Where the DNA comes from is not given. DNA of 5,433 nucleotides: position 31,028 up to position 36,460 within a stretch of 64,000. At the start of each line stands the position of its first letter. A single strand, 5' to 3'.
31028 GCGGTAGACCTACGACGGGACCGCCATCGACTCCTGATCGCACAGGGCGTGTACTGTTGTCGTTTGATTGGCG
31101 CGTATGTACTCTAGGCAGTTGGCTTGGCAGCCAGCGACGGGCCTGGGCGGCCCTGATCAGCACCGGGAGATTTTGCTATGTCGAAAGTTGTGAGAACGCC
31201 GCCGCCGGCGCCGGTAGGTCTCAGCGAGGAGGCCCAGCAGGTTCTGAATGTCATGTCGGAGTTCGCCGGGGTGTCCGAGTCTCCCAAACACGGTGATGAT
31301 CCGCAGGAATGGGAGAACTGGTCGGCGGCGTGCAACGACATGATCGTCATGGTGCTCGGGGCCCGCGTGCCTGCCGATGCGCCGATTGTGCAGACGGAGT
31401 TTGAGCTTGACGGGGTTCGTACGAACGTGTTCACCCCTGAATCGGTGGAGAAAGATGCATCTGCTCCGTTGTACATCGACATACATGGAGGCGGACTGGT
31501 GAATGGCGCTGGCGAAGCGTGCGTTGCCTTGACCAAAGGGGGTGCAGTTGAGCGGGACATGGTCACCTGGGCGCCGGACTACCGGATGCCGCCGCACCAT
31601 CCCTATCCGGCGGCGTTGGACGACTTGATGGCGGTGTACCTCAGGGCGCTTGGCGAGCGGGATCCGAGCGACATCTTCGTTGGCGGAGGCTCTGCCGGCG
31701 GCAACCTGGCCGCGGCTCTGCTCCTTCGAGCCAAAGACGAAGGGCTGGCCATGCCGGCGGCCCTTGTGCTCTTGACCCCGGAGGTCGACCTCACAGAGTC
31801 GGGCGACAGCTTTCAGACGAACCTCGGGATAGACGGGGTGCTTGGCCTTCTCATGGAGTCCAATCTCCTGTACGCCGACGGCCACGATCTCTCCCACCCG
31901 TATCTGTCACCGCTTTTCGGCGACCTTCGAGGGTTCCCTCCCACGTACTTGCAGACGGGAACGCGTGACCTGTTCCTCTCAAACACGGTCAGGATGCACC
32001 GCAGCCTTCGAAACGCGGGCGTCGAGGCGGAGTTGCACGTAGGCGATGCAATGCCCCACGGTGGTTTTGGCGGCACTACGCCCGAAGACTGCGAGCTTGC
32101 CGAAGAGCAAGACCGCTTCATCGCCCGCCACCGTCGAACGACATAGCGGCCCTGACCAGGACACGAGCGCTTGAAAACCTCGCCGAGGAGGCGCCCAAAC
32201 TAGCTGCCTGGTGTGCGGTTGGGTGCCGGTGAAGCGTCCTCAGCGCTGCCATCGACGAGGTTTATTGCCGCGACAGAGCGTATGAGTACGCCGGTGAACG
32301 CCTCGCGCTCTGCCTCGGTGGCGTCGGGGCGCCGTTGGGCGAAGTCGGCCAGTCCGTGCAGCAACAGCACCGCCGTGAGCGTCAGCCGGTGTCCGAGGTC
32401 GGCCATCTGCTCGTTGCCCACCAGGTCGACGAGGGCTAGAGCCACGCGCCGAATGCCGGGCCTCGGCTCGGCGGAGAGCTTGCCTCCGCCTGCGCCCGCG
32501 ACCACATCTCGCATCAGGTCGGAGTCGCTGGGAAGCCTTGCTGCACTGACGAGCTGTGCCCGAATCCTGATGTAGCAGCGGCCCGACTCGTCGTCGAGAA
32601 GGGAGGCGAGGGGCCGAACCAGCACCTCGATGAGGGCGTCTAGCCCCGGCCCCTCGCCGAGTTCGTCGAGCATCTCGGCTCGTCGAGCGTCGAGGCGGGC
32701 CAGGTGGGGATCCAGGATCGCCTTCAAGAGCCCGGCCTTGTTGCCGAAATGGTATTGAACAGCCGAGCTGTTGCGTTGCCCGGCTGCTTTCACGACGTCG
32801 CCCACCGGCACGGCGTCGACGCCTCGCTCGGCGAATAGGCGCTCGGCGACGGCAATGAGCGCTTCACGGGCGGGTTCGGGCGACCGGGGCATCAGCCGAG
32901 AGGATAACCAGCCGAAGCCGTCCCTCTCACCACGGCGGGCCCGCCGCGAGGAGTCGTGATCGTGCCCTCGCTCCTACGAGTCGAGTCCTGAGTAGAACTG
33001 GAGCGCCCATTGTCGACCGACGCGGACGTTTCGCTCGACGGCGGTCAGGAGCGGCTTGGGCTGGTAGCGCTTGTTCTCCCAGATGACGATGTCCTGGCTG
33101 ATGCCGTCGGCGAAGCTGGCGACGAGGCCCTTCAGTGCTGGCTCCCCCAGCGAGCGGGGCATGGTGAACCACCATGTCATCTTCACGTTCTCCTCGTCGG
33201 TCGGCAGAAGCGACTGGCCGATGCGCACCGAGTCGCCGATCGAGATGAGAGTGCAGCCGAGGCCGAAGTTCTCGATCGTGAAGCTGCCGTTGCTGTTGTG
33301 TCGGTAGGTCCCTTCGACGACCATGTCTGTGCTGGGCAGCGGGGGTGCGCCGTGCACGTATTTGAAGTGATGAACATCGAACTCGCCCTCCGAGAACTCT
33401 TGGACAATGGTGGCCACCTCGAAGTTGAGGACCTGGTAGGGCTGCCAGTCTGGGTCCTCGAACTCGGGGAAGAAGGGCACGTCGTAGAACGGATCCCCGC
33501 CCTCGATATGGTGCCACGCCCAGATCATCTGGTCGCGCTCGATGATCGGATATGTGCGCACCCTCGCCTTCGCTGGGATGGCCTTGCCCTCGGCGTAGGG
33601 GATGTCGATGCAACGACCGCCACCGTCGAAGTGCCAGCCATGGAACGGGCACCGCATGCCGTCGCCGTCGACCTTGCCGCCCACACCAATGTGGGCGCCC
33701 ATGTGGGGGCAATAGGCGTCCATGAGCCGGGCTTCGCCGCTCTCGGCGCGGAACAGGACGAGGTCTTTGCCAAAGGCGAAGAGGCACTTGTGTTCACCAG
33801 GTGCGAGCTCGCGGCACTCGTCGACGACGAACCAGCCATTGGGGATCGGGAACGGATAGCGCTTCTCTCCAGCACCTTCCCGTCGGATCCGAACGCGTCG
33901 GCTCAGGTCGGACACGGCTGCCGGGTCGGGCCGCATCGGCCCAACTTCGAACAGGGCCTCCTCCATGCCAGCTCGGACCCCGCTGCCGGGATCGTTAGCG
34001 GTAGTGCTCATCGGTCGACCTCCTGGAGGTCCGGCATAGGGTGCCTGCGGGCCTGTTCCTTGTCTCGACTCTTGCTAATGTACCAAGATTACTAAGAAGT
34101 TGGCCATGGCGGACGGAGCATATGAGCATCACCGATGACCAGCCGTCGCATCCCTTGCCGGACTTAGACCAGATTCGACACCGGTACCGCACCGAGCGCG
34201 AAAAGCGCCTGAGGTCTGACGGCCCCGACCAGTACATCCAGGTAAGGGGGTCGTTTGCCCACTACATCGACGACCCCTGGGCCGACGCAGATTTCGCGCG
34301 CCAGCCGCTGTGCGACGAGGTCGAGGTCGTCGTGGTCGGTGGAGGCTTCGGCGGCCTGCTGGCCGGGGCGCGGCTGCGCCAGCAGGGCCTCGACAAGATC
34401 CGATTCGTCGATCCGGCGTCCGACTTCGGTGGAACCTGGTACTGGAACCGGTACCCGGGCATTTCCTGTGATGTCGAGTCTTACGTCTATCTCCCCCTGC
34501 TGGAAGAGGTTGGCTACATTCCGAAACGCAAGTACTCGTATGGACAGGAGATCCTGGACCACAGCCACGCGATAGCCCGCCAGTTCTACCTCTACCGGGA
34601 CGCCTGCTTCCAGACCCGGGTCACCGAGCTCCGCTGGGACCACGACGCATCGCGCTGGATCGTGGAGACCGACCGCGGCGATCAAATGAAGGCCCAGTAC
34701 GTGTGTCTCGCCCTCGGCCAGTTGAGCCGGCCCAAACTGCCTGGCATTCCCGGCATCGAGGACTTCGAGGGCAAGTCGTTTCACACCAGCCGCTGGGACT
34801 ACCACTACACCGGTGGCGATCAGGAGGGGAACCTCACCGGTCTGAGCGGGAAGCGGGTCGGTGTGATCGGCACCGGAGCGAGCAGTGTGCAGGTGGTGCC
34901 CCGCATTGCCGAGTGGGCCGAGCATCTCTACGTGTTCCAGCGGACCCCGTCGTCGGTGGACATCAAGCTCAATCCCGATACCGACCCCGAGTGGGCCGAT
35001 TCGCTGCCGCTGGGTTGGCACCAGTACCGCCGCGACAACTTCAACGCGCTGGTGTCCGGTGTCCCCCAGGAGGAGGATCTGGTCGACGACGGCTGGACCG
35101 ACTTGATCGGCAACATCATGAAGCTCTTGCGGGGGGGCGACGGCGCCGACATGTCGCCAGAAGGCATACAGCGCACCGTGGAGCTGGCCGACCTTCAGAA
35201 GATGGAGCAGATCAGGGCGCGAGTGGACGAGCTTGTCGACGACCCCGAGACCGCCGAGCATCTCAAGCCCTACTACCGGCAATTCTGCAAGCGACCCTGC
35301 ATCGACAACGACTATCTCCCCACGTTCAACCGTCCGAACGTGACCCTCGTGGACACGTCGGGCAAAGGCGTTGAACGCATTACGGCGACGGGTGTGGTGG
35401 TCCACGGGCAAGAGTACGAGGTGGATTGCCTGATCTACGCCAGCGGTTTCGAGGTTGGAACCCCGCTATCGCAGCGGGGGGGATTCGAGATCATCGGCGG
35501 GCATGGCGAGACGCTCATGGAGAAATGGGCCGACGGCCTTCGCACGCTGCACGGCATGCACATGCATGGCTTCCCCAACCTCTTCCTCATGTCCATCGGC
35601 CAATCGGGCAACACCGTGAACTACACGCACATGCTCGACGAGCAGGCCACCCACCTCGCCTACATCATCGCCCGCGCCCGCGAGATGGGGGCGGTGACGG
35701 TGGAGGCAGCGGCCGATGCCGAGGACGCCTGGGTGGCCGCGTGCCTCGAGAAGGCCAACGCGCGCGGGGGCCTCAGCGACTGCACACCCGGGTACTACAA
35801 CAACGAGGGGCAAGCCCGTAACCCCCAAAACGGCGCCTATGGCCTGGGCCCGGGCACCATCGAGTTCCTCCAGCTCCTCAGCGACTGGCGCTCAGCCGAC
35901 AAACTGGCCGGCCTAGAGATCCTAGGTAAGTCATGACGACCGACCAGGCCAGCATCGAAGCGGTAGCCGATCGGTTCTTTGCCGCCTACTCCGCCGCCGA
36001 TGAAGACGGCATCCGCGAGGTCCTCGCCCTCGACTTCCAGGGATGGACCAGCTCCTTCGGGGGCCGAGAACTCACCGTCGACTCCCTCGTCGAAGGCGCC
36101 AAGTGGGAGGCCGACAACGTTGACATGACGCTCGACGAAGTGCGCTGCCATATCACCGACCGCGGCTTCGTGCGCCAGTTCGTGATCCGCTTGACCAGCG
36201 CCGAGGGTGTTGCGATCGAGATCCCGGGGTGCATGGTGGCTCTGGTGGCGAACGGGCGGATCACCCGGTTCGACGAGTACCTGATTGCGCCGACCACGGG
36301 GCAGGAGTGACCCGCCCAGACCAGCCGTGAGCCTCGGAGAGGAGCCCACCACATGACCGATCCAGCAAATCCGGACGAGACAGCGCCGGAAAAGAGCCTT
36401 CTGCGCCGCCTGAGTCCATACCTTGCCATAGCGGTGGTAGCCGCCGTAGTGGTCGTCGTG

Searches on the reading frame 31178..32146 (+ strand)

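Call 17: search_protein_families(library=pfam, proteins=[window:31178-32146:+], max_evalue=0.001)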
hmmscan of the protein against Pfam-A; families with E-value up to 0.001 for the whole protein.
window:31178-32146:+ (322 aa): 3 families
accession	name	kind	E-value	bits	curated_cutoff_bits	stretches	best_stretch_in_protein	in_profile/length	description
PF07859.19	Abhydrolase_3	-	2.3e-43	148.8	25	1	100-295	2-207/210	alpha/beta hydrolase fold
PF20434.5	BD-FAE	-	3.6e-09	36.9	26.8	1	91-186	8-111/215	BD-FAE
PF00326.27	Peptidase_S9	-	0.00041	20.4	22.6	0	149-186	47-86/213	Prolyl oligopeptidase family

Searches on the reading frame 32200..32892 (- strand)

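Call 17: search_protein_families(library=pfam, proteins=[window:32200-32892:-], max_evalue=0.001)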
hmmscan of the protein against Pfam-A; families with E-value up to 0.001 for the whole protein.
window:32200-32892:- (230 aa): 1 family
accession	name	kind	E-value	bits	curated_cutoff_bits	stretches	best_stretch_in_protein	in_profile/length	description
PF00440.29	TetR_N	-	2.9e-10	40.2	24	1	12-59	1-47/47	Bacterial regulatory proteins, tetR family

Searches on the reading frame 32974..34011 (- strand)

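Call 17: search_protein_families(library=pfam, proteins=[window:32974-34011:-], max_evalue=0.001)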
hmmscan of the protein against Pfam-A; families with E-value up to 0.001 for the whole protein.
window:32974-34011:- (345 aa): 2 families
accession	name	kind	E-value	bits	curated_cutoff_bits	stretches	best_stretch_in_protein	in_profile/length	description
PF00355.32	Rieske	-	1.8e-19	69.9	20.3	1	60-151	2-84/88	Rieske [2Fe-2S] domain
PF19298.5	KshA_C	-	1.9e-18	67.7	23.3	2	267-340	128-207/207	3-Ketosteroid 9alpha-hydroxylase C-terminal domain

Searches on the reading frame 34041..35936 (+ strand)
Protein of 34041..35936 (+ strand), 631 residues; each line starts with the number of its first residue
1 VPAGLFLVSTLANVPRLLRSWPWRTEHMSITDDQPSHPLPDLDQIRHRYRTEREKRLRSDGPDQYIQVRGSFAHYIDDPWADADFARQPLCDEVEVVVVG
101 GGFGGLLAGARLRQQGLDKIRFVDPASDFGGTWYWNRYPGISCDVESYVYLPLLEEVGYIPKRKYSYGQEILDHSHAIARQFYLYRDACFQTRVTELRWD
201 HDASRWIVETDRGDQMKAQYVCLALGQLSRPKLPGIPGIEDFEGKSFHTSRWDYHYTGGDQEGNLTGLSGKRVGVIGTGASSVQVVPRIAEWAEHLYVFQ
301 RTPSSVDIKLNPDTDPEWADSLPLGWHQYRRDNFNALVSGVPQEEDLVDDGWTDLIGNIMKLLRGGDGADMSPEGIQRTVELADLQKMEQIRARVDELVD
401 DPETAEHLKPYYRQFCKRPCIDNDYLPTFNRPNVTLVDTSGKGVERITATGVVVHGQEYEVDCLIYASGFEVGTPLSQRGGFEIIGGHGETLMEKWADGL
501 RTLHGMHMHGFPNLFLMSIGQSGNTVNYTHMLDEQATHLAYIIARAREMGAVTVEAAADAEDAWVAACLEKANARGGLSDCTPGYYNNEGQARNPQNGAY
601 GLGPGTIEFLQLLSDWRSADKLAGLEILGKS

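Call 17: search_protein_families(library=pfam, proteins=[window:34041-35936:+], max_evalue=0.001)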
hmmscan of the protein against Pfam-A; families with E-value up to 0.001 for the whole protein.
window:34041-35936:+ (631 aa): 8 families
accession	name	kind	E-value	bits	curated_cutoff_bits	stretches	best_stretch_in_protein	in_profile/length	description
PF07992.20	Pyr_redox_2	-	3e-11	43.7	26.1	1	95-303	2-175/291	Pyridine nucleotide-disulphide oxidoreductase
PF13738.12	Pyr_redox_3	-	9.9e-09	35.3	30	1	97-317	1-217/305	Pyridine nucleotide-disulphide oxidoreductase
PF00743.25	FMO-like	-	5.3e-08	32.2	22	1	165-304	80-217/532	Flavin-binding monooxygenase-like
PF13450.12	NAD_binding_8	-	9.9e-08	32.6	21.9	1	98-150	1-52/68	NAD(P)-binding Rossmann-like domain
PF01266.30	DAO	-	2.7e-05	24.3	27.9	0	96-133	2-39/353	FAD dependent oxidoreductase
PF13454.12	NAD_binding_9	-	3.5e-05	24.2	21.8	0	97-135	1-41/155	FAD-NAD(P)-binding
PF13434.12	Lys_Orn_oxgnase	-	0.00043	20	21.3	0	189-292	113-210/339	L-lysine 6-monooxygenase/L-ornithine 5-monooxygenase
PF00890.30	FAD_binding_2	-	0.00045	20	20.4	1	96-135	2-40/414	FAD binding domain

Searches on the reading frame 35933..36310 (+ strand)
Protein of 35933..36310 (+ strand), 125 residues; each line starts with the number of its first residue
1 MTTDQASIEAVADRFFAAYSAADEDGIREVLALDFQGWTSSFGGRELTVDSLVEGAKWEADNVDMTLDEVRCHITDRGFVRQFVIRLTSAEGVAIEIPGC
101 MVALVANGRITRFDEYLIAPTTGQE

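Call 17: search_protein_families(library=pfam, proteins=[window:35933-36310:+], max_evalue=0.001)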
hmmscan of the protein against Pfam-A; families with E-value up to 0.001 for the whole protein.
window:35933-36310:+ (125 aa): 1 family
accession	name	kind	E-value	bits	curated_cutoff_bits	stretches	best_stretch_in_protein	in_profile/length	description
PF12680.13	SnoaL_2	-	0.00036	21.5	27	1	13-112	2-101/102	SnoaL-like domain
